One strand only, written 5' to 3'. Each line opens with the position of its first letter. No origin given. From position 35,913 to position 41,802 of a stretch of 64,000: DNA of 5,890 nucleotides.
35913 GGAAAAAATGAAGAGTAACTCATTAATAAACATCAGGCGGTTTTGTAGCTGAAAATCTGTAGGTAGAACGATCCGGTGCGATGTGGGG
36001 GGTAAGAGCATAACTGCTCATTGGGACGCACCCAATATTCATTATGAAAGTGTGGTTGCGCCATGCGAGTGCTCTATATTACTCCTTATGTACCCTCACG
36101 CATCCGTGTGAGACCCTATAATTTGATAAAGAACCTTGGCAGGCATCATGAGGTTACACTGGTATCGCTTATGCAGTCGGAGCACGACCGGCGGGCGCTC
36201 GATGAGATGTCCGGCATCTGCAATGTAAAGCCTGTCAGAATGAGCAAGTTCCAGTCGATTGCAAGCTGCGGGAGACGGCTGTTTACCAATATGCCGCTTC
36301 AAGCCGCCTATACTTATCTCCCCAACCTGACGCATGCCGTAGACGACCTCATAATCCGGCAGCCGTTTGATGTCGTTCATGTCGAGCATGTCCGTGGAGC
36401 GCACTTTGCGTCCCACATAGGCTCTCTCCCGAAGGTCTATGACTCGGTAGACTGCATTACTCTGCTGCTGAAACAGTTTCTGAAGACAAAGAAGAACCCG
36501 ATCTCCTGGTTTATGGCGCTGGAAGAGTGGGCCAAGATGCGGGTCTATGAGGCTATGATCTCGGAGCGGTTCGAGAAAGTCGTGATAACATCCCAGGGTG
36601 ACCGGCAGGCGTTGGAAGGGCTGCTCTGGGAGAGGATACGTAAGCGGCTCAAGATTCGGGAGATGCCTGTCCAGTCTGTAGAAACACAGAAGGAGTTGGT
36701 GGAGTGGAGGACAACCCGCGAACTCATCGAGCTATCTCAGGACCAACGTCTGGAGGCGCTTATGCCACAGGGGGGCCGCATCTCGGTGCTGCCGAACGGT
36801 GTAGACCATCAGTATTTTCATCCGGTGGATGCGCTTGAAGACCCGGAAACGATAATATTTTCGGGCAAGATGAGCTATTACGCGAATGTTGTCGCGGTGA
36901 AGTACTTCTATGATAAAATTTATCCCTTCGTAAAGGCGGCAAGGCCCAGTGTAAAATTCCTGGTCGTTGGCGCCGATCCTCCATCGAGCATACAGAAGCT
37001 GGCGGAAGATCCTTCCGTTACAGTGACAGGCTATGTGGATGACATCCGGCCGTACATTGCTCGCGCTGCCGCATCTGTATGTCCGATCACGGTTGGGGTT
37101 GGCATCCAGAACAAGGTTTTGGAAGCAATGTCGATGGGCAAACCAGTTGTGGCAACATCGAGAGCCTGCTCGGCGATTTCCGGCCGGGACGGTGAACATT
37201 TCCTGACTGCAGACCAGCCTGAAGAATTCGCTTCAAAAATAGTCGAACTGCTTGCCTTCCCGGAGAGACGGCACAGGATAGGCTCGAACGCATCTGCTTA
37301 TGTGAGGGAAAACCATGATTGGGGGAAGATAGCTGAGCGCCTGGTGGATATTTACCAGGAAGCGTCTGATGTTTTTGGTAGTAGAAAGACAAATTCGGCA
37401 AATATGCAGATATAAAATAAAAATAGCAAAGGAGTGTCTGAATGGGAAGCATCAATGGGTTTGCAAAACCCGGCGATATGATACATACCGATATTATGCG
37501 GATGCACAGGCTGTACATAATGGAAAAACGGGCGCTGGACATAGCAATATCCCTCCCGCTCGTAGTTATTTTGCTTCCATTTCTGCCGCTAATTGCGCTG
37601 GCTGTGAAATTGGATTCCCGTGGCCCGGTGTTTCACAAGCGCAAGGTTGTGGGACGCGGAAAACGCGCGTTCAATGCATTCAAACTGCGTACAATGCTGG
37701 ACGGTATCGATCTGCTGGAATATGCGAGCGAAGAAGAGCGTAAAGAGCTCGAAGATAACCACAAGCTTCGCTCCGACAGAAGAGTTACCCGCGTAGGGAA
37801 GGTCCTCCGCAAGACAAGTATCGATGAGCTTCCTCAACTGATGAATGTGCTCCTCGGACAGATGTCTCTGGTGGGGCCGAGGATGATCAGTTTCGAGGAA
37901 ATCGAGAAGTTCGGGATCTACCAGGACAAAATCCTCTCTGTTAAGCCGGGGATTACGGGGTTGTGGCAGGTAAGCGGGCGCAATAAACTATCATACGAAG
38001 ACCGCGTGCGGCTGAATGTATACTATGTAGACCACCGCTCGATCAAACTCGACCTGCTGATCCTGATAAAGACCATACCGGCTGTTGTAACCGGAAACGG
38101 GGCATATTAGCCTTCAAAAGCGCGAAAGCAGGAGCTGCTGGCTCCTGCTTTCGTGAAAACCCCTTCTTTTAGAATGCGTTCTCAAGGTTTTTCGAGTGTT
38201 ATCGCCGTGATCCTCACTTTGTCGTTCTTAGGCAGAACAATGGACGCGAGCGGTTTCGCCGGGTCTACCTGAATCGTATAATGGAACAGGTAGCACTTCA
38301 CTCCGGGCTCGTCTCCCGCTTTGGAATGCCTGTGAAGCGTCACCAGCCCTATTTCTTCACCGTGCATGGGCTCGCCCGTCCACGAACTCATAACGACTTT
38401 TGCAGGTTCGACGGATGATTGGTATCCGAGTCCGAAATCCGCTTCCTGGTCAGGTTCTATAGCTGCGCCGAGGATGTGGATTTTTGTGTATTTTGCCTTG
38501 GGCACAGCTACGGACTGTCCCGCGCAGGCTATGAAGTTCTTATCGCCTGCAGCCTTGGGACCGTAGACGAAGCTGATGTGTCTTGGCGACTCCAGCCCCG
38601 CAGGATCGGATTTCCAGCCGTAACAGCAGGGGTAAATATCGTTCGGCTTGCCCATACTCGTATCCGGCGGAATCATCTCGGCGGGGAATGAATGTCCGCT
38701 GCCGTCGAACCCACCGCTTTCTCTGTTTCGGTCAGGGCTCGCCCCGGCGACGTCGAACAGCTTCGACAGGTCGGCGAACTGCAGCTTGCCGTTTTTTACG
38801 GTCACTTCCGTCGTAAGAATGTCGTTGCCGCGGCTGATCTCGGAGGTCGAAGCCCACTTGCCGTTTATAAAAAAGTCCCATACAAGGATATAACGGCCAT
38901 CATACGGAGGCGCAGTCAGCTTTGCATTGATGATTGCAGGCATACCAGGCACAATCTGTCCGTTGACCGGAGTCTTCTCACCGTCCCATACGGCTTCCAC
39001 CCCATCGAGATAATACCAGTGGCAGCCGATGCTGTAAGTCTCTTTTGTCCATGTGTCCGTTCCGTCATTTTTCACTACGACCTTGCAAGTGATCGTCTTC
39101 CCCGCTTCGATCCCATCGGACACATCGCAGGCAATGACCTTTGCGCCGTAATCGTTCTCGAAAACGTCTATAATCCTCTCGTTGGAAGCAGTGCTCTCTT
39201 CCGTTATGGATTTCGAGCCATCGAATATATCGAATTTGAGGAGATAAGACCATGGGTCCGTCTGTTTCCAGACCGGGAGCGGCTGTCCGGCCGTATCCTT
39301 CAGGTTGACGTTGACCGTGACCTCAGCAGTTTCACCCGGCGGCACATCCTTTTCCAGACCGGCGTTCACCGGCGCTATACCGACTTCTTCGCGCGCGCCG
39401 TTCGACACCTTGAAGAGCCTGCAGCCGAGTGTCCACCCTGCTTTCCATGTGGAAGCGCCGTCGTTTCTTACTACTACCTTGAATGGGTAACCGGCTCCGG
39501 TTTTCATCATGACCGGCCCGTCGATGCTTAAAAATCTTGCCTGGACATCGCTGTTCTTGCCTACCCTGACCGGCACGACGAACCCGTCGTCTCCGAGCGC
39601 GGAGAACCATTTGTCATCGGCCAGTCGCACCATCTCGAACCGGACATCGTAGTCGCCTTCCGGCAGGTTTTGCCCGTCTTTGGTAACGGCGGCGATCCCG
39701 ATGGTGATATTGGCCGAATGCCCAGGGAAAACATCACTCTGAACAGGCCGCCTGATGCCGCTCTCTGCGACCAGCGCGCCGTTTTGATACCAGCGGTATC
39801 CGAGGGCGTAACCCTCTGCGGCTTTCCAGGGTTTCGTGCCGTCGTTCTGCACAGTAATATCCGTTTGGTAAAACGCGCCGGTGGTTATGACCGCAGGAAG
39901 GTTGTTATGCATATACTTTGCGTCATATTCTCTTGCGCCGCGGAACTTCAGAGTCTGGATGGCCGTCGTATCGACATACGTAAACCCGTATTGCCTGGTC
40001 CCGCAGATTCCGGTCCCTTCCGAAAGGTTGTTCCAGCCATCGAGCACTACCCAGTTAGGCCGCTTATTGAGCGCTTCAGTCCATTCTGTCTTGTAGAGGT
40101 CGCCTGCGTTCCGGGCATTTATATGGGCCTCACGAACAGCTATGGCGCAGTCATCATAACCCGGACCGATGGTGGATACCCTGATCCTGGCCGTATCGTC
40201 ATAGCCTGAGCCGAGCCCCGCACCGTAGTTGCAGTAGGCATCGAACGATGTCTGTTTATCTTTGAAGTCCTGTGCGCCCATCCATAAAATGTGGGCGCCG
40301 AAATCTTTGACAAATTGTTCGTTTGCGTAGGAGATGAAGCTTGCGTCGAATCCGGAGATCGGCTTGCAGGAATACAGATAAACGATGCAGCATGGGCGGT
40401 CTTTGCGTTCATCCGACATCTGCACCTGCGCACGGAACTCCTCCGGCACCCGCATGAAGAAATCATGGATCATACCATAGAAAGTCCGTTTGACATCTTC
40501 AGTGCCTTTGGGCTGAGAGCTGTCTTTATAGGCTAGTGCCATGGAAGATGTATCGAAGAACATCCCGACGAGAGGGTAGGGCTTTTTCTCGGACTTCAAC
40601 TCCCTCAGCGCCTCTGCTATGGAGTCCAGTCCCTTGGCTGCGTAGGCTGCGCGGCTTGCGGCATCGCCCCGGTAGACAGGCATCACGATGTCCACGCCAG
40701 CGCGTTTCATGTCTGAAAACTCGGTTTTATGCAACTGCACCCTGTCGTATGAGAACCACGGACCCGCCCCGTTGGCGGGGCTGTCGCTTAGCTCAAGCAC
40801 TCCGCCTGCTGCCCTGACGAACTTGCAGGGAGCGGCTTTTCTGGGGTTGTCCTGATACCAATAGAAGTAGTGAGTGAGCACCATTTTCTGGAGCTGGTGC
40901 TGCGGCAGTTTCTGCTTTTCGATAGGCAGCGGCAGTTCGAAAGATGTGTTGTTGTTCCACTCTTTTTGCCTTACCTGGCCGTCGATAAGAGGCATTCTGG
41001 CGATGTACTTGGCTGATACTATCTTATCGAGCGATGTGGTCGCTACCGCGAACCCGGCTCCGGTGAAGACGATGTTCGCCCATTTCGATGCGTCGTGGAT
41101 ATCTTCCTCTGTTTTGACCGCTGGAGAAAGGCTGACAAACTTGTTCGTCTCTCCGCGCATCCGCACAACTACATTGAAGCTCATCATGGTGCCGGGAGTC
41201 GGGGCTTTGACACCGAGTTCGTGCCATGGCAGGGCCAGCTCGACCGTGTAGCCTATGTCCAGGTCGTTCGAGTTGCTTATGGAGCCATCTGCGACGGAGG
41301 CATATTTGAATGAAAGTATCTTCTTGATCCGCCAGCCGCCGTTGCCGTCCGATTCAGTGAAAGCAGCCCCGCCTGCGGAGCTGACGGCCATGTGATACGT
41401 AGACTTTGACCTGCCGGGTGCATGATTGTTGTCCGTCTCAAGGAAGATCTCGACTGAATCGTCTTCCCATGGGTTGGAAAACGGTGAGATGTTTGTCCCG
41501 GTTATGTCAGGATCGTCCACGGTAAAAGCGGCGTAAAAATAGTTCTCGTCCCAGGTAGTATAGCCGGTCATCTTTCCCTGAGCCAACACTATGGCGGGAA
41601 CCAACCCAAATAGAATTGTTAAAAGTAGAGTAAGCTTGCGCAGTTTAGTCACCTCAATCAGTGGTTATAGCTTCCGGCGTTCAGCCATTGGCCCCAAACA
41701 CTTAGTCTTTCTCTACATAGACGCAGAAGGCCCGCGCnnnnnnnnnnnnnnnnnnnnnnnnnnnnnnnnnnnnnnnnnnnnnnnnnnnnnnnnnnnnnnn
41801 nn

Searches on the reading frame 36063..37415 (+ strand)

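Call 51: search_protein_families(library=pfam, proteins=[window:36063-37415:+])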
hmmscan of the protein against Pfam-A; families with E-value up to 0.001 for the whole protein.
window:36063-37415:+ (450 aa): 4 families
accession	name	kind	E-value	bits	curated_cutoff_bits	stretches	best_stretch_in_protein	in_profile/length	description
PF13692.12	Glyco_trans_1_4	-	1.1e-28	100.7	27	1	262-397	2-140/142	Glycosyl transferases group 1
PF00534.26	Glycos_transf_1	-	2.8e-11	43.7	26.4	1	259-410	13-169/172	Glycosyl transferases group 1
PF13524.12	Glyco_trans_1_2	-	9.5e-11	42.3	25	1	291-428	7-143/144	Glycosyl transferase-like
PF13439.12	Glyco_transf_4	-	0.00047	20.6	28.5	0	19-116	9-87/170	Glycosyltransferase Family 4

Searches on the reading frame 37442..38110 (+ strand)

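Call 51: search_protein_families(library=pfam, proteins=[window:37442-38110:+])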
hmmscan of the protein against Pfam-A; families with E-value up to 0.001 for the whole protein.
window:37442-38110:+ (222 aa): 1 family
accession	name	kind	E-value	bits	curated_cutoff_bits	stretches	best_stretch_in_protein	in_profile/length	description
PF02397.22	Bac_transf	-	1.1e-57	194.9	27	1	29-216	1-178/179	Bacterial sugar transferase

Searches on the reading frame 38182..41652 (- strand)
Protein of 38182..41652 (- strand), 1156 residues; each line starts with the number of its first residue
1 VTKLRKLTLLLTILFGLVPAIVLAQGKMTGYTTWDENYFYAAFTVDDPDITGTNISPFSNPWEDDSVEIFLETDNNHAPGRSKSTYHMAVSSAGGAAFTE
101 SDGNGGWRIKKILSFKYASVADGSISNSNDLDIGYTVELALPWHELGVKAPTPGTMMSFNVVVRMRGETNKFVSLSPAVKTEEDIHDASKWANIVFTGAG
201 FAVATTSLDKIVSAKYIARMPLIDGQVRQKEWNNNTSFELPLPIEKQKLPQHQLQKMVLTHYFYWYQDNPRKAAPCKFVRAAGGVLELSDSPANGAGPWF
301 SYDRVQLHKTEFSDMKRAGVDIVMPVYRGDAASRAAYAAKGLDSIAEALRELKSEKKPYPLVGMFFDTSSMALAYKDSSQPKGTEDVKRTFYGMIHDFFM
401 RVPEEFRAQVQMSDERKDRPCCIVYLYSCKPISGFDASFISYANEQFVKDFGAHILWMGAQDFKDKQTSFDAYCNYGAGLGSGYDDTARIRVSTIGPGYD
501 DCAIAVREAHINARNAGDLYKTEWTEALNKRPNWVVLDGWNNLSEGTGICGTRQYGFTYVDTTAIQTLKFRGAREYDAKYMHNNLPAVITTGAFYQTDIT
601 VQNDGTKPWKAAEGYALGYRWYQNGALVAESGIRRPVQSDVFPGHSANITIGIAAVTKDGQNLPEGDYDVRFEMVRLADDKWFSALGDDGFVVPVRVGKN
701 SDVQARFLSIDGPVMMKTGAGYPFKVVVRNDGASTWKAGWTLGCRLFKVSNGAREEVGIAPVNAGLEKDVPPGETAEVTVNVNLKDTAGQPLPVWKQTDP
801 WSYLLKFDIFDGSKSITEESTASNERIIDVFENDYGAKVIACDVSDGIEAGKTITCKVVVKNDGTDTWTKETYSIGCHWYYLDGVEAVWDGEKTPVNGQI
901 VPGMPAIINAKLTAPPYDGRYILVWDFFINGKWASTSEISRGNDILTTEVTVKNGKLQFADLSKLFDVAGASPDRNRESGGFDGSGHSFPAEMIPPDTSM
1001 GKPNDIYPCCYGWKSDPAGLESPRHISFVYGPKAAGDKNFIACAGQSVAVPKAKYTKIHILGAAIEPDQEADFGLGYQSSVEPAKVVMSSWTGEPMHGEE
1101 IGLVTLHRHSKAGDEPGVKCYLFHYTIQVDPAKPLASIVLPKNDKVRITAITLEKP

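Call 52: search_protein_families(library=pfam, proteins=[window:38182-41652:-])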
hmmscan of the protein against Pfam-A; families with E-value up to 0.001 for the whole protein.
window:38182-41652:- (1156 aa): 4 families
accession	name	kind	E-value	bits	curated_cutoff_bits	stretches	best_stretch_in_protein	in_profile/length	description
PF06452.16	CBM9_1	-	2.5e-14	54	23.4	1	32-196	37-182/185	Carbohydrate family 9 binding domain-like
PF16158.11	N_BRCA1_IG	-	1.1e-09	39.2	28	0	848-928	8-91/108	Ig-like domain from next to BRCA1 gene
PF16317.11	Glyco_hydro_99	-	0.00028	20.5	33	1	487-550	241-305/341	Glycosyl hydrolase family 99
PF16402.11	DUF5010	-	0.00077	19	23.7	0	313-550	48-294/333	Domain of unknown function (DUF5010)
